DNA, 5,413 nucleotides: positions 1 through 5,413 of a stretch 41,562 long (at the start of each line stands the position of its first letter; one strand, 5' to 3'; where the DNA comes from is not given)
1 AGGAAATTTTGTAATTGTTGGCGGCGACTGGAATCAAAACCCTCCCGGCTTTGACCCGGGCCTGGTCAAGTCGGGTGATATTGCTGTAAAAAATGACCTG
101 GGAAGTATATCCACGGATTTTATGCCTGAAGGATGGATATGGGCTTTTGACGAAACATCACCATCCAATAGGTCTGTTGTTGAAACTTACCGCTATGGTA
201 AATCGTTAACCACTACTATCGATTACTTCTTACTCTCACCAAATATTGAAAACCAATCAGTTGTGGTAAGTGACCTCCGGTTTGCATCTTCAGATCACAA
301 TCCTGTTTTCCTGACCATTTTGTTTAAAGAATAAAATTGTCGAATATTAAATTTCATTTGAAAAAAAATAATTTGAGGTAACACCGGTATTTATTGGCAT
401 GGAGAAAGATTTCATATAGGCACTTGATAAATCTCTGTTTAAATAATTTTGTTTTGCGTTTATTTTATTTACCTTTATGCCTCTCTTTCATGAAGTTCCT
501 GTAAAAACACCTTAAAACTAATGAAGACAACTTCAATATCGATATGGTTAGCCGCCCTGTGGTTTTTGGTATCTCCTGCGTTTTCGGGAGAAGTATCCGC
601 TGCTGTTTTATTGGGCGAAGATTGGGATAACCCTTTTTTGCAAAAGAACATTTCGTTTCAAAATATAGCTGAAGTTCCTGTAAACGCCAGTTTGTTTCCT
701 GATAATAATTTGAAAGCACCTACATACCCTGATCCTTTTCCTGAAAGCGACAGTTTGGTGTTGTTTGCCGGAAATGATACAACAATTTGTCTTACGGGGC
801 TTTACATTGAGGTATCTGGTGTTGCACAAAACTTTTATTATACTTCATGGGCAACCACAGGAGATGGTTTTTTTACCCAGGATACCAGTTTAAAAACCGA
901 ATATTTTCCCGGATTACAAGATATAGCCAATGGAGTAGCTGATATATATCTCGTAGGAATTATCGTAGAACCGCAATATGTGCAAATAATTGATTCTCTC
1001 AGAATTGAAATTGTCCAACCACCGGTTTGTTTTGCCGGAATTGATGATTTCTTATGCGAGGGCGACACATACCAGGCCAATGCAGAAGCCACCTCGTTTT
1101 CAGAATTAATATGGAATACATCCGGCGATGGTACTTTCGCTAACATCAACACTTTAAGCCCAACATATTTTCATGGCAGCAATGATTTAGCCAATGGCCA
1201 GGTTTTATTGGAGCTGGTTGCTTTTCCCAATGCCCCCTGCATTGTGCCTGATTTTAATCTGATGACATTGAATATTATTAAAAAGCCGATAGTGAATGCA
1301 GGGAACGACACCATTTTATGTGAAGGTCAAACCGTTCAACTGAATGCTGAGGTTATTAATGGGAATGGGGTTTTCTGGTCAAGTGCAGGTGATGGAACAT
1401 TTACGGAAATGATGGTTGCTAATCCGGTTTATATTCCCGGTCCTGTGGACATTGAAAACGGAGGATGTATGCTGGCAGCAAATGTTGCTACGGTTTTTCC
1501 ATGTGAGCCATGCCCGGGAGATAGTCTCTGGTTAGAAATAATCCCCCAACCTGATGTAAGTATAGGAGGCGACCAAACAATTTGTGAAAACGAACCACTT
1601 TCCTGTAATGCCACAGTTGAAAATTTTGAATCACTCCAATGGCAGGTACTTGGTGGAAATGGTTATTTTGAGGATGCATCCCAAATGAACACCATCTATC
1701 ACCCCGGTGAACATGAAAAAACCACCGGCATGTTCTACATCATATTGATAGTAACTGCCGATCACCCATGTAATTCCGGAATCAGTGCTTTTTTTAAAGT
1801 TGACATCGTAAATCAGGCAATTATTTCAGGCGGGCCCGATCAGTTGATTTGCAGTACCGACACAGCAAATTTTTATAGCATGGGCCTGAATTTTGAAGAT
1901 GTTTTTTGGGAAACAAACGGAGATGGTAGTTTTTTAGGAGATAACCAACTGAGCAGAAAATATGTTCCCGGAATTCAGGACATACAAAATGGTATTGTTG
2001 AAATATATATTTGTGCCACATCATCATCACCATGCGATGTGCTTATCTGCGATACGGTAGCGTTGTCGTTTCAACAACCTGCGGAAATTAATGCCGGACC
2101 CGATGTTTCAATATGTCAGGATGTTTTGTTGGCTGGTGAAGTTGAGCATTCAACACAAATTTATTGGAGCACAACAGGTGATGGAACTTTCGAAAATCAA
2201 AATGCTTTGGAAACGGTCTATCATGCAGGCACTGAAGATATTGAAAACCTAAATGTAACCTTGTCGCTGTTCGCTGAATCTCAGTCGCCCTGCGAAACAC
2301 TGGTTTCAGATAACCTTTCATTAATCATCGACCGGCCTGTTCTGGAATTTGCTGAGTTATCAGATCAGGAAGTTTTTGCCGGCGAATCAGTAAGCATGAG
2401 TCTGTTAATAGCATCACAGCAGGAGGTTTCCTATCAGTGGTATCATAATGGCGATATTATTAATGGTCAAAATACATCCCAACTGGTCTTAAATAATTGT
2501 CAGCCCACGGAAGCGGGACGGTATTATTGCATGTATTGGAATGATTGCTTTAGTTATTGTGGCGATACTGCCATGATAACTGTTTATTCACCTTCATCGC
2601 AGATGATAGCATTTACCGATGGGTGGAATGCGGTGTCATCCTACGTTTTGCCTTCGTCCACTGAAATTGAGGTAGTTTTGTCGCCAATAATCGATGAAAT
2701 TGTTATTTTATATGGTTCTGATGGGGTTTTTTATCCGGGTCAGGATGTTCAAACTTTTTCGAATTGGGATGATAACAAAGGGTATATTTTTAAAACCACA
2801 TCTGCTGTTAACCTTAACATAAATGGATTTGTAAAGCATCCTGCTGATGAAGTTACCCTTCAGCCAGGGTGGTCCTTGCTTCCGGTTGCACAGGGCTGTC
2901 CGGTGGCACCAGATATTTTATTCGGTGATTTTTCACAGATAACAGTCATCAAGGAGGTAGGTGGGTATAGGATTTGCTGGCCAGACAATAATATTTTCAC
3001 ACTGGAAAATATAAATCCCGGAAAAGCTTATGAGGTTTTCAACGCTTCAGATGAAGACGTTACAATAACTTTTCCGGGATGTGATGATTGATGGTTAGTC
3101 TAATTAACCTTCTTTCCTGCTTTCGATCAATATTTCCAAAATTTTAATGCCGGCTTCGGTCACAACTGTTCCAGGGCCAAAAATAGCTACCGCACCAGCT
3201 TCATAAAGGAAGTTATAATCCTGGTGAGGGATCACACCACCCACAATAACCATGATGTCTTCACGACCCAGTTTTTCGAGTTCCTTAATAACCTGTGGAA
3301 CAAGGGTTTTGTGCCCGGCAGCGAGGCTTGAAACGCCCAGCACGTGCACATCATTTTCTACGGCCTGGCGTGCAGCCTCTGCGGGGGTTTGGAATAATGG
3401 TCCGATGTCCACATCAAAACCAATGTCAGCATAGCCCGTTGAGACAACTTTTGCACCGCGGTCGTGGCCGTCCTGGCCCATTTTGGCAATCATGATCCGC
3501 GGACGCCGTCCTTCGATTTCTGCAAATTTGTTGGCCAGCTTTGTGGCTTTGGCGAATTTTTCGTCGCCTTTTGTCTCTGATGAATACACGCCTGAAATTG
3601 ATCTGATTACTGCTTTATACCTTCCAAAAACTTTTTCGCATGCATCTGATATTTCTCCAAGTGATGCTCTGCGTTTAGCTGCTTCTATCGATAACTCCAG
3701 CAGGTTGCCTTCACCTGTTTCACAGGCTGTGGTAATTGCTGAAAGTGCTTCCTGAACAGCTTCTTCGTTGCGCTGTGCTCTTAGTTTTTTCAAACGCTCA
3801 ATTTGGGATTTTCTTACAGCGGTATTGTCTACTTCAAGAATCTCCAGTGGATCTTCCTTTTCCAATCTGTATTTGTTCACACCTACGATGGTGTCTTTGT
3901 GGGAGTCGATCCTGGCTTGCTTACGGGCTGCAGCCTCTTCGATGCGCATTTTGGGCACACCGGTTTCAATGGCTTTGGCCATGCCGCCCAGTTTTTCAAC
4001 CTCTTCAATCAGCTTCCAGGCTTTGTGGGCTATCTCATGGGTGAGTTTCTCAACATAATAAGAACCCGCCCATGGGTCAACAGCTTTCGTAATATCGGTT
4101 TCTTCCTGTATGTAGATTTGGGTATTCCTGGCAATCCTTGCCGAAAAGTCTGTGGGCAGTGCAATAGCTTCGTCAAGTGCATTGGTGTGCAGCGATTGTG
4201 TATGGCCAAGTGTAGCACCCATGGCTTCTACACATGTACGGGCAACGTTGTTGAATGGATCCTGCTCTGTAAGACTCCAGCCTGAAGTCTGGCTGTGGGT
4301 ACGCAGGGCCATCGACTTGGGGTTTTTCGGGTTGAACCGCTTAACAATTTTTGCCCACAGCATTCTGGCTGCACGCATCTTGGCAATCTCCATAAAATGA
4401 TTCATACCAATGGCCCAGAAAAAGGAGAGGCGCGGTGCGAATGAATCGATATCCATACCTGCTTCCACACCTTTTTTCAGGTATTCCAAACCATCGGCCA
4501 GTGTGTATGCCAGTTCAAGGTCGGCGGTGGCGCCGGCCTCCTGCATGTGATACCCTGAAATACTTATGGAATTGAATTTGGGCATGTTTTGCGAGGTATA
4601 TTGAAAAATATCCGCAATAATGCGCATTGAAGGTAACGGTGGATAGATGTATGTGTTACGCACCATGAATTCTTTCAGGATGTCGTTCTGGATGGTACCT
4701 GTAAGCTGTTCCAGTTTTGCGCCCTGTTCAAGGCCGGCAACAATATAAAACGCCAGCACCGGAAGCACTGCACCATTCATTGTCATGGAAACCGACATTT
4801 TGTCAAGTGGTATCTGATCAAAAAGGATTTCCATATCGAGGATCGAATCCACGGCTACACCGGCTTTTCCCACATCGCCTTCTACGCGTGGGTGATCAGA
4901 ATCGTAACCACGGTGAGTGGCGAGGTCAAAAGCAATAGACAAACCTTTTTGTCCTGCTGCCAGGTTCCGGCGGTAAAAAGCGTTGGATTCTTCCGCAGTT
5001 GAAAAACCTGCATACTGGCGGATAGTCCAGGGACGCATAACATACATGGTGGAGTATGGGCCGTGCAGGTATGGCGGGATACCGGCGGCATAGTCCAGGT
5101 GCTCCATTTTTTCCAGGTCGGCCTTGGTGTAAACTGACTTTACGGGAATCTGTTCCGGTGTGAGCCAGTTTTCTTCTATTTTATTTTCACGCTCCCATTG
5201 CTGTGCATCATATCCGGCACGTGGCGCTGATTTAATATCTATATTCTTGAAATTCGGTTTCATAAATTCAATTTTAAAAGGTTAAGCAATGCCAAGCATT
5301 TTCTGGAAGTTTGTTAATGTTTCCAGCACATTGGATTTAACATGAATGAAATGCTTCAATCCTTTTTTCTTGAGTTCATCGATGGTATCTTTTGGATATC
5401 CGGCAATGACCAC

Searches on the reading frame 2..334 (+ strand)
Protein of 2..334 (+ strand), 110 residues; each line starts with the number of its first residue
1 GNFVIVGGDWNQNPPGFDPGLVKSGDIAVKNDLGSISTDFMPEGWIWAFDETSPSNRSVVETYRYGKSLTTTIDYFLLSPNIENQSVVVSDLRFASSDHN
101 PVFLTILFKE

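Call 7: search_protein_families(library=pfam, proteins=[window:2-334:+], max_evalue=0.001)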
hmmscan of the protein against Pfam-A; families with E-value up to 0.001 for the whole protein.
window:2-334:+ (110 aa): 0 families

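Call 32: search_protein_families(library=ncbifam, proteins=[window:2-334:+], max_evalue=0.01)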
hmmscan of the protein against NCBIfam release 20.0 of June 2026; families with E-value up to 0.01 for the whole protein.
window:2-334:+ (110 aa): 0 families

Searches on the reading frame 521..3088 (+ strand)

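Call 7: search_protein_families(library=pfam, proteins=[window:521-3088:+], max_evalue=0.001)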
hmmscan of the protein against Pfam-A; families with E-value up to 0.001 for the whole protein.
window:521-3088:+ (856 aa): 3 families
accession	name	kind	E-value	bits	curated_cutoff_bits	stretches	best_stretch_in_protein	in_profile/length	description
PF13927.12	Ig_3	-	3.8e-09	37.3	30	1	606-674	2-78/78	Immunoglobulin domain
PF13895.12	Ig_2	-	1.1e-08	35.7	27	1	613-684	6-75/79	Immunoglobulin domain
PF18911.6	PKD_4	-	0.00044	20.7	27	0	255-282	3-30/85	PKD domain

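Call 32: search_protein_families(library=ncbifam, proteins=[window:521-3088:+], max_evalue=0.01)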
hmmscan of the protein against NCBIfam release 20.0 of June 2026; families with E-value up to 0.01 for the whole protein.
window:521-3088:+ (856 aa): 0 families

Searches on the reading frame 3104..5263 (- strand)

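Call 7: search_protein_families(library=pfam, proteins=[window:3104-5263:-], max_evalue=0.001)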
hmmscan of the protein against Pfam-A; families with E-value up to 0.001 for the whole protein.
window:3104-5263:- (719 aa): 2 families
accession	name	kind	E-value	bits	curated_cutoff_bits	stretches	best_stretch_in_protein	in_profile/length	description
PF01642.28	MM_CoA_mutase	-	2.2e-237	789.1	22.1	1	35-547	2-512/512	Methylmalonyl-CoA mutase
PF02310.24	B12-binding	-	1.5e-18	67.2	32.1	1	589-703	2-118/121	B12 binding domain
